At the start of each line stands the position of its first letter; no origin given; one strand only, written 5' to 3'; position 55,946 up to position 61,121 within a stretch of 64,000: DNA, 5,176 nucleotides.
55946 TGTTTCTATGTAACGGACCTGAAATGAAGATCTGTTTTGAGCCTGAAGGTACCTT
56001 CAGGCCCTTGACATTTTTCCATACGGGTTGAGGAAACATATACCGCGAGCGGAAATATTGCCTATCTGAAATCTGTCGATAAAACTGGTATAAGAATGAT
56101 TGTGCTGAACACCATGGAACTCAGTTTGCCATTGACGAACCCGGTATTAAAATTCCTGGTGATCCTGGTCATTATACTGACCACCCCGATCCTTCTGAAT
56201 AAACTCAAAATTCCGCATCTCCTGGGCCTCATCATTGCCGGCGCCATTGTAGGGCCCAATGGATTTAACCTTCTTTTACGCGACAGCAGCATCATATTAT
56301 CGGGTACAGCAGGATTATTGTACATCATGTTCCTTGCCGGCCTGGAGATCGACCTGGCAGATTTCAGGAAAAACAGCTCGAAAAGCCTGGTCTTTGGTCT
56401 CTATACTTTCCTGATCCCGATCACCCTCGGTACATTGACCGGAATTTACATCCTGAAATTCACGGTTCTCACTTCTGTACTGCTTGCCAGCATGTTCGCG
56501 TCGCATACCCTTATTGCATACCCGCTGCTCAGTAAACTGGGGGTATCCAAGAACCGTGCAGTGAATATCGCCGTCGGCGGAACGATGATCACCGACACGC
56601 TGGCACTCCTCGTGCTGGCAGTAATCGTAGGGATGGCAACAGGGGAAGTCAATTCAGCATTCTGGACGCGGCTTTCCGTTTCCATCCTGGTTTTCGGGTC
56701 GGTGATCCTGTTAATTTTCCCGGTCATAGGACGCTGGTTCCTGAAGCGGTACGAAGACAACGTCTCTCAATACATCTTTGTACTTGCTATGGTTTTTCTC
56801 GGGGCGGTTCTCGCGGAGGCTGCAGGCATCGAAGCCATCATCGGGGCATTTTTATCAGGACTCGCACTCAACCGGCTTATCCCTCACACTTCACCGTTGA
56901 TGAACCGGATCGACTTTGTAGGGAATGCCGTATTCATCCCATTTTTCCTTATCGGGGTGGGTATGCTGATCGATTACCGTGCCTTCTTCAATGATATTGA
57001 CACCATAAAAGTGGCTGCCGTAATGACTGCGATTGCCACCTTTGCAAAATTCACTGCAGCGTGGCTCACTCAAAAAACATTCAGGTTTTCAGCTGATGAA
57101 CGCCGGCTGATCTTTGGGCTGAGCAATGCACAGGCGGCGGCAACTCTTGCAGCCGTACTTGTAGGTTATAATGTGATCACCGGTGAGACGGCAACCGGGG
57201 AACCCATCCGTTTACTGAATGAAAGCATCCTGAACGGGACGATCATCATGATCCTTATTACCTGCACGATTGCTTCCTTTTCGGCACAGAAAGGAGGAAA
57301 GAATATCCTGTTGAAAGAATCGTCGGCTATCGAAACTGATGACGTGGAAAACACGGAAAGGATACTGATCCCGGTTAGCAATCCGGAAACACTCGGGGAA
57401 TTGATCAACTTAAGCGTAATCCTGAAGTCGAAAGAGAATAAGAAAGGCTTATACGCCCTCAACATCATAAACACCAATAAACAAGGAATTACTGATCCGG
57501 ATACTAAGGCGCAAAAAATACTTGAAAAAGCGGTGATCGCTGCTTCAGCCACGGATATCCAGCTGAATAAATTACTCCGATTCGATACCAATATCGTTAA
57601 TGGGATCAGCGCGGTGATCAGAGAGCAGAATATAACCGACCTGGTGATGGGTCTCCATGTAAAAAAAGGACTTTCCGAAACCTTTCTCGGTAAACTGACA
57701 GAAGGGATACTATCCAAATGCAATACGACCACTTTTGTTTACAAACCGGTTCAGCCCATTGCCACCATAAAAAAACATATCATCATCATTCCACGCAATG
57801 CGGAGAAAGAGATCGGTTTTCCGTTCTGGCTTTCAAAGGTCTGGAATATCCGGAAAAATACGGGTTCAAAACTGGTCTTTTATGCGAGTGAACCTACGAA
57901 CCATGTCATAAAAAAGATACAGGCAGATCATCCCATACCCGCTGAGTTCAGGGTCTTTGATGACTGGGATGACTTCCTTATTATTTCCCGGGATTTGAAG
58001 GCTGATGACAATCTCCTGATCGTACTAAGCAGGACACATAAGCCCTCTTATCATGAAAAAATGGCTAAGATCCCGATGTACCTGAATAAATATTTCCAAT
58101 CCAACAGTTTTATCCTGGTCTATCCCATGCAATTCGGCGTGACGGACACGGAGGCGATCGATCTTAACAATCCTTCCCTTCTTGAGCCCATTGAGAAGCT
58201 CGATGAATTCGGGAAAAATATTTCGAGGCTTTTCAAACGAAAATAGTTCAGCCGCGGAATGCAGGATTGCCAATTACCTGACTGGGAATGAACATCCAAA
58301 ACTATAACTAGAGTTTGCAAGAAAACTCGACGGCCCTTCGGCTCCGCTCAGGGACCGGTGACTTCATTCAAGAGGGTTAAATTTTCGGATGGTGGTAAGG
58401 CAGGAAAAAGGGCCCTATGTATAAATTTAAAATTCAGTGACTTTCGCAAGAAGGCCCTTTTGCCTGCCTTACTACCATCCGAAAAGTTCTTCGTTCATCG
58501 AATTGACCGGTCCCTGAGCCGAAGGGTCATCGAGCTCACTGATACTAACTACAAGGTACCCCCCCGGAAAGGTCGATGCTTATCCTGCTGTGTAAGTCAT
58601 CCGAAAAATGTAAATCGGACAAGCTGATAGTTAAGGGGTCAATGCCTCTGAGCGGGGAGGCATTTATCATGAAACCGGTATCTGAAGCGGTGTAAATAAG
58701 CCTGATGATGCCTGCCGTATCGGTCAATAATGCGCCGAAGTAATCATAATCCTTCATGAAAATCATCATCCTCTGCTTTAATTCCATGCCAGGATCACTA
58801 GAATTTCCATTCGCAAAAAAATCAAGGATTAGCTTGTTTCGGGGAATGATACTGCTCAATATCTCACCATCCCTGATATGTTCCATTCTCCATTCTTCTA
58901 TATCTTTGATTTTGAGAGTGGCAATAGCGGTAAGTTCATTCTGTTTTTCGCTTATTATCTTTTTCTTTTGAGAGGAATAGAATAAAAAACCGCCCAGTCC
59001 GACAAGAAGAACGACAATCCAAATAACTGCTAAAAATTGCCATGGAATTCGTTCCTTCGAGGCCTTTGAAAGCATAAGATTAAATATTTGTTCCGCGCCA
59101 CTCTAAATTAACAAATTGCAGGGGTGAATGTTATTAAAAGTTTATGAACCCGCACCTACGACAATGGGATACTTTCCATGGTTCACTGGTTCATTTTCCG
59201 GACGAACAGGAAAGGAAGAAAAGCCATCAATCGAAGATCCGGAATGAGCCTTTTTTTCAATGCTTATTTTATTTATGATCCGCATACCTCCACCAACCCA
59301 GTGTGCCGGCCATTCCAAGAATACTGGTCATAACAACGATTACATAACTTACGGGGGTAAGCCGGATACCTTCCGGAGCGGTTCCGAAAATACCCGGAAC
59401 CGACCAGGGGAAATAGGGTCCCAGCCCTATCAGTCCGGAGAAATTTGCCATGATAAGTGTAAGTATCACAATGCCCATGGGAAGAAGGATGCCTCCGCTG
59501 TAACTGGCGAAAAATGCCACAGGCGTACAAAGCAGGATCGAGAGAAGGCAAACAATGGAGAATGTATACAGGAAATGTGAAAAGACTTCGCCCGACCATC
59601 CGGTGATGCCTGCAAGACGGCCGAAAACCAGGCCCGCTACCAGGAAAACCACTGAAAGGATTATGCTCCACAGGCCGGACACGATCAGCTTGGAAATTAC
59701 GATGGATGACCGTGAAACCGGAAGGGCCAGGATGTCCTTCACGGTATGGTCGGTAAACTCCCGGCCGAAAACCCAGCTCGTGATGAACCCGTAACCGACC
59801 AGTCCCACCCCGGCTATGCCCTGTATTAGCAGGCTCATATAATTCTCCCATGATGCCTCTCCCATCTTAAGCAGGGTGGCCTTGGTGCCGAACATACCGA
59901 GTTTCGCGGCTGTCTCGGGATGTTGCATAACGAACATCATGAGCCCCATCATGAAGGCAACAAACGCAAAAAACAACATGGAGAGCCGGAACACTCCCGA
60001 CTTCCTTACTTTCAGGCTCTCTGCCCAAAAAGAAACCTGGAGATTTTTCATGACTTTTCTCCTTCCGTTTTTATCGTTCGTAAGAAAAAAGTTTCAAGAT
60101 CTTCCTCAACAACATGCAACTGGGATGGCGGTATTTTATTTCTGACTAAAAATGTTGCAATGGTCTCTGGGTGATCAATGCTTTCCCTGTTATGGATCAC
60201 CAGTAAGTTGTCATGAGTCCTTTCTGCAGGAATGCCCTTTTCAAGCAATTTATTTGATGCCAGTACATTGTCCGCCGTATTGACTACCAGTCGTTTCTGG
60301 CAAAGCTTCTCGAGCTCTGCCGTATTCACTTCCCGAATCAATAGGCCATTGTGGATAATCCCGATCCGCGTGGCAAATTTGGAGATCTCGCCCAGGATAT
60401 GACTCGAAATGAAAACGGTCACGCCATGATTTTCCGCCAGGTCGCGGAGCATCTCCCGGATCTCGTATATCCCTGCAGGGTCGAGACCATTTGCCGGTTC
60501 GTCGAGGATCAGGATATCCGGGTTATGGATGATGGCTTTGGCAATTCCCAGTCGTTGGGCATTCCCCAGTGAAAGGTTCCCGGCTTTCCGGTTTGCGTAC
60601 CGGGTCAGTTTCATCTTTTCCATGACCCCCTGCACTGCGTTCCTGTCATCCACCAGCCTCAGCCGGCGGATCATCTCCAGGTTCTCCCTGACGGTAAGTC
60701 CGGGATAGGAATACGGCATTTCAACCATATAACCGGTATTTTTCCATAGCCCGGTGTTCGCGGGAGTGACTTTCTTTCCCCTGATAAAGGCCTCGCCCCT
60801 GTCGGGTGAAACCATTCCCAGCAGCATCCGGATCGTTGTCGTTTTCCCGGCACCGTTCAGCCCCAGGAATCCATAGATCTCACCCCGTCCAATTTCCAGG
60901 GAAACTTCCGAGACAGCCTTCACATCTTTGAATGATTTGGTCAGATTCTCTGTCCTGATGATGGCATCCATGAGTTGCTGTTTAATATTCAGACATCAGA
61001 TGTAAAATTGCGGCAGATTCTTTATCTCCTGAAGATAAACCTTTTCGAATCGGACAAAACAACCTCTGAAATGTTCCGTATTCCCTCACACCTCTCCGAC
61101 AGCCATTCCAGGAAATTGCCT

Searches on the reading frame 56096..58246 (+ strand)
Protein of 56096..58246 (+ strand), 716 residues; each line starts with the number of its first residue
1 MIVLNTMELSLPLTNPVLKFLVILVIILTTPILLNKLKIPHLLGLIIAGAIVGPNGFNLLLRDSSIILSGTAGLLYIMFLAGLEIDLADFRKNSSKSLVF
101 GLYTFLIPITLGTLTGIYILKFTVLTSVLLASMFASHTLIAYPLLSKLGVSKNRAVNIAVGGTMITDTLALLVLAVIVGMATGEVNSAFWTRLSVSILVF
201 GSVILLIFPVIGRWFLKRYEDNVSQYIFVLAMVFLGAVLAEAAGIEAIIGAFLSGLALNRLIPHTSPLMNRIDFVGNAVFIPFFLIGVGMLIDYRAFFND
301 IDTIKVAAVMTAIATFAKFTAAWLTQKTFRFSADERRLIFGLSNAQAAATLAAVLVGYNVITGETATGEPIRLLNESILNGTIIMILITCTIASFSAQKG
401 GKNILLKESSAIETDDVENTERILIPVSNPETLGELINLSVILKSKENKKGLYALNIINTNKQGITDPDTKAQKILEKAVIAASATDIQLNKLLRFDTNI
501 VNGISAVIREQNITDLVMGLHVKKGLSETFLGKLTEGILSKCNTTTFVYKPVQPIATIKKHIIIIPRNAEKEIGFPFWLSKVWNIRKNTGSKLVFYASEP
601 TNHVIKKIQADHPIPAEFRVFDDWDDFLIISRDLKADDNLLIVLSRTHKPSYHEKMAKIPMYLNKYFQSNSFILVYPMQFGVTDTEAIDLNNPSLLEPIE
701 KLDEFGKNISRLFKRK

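Call 12: search_protein_families(library=pfam, proteins=[window:56096-58246:+], max_evalue=0.001)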
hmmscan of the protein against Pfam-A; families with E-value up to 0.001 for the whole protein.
window:56096-58246:+ (716 aa): 2 families
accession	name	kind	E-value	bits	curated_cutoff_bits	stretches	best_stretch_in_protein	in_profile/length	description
PF00999.27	Na_H_Exchanger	-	1.4e-49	169.4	26.2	1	25-396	2-368/375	Sodium/hydrogen exchanger, transmembrane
PF00582.32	Usp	-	0.00012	23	24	1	421-549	3-140/141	Universal stress protein family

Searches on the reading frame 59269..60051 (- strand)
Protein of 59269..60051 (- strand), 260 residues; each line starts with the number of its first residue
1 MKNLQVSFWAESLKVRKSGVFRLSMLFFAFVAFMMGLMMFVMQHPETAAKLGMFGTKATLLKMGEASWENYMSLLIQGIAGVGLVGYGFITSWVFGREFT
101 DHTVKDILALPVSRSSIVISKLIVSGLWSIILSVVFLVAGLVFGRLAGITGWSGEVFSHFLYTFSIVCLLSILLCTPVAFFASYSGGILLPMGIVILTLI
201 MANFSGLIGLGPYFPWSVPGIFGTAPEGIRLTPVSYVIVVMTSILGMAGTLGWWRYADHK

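Call 32: search_protein_families(library=pfam, proteins=[window:59269-60051:-], max_evalue=0.001)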
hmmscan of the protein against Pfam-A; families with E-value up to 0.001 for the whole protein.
window:59269-60051:- (260 aa): 3 families
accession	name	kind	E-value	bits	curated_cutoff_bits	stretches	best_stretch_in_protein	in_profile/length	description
PF12730.13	ABC2_membrane_4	-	1.9e-18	67.5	27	1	8-199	2-176/179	ABC-2 family transporter protein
PF12679.13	ABC2_membrane_2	-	1.4e-06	28.2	27.2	1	7-176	3-174/283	ABC-2 family transporter protein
PF12698.13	ABC2_membrane_3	-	7.3e-05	22.5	31.6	1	69-255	158-326/347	ABC-2 family transporter protein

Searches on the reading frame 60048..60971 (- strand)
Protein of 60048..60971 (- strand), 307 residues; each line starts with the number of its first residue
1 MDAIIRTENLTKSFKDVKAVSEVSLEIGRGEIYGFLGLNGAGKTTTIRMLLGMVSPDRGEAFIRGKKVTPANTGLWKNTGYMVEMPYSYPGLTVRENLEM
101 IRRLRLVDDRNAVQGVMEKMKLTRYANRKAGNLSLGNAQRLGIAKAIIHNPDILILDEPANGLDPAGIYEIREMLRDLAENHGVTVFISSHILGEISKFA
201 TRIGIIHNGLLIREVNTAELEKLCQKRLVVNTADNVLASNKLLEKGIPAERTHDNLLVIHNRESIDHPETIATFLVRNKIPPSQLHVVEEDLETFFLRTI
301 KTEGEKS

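Call 32: search_protein_families(library=pfam, proteins=[window:60048-60971:-], max_evalue=0.001)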
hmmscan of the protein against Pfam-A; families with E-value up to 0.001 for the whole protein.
window:60048-60971:- (307 aa): 2 families
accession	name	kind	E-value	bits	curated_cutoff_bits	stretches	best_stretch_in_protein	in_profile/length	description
PF00005.33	ABC_tran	-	4.8e-29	102.1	25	1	21-161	2-137/137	ABC transporter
PF13304.12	AAA_21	-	7.7e-12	46.3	27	1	116-194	221-301/304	AAA domain, putative AbiEii toxin, Type IV TA system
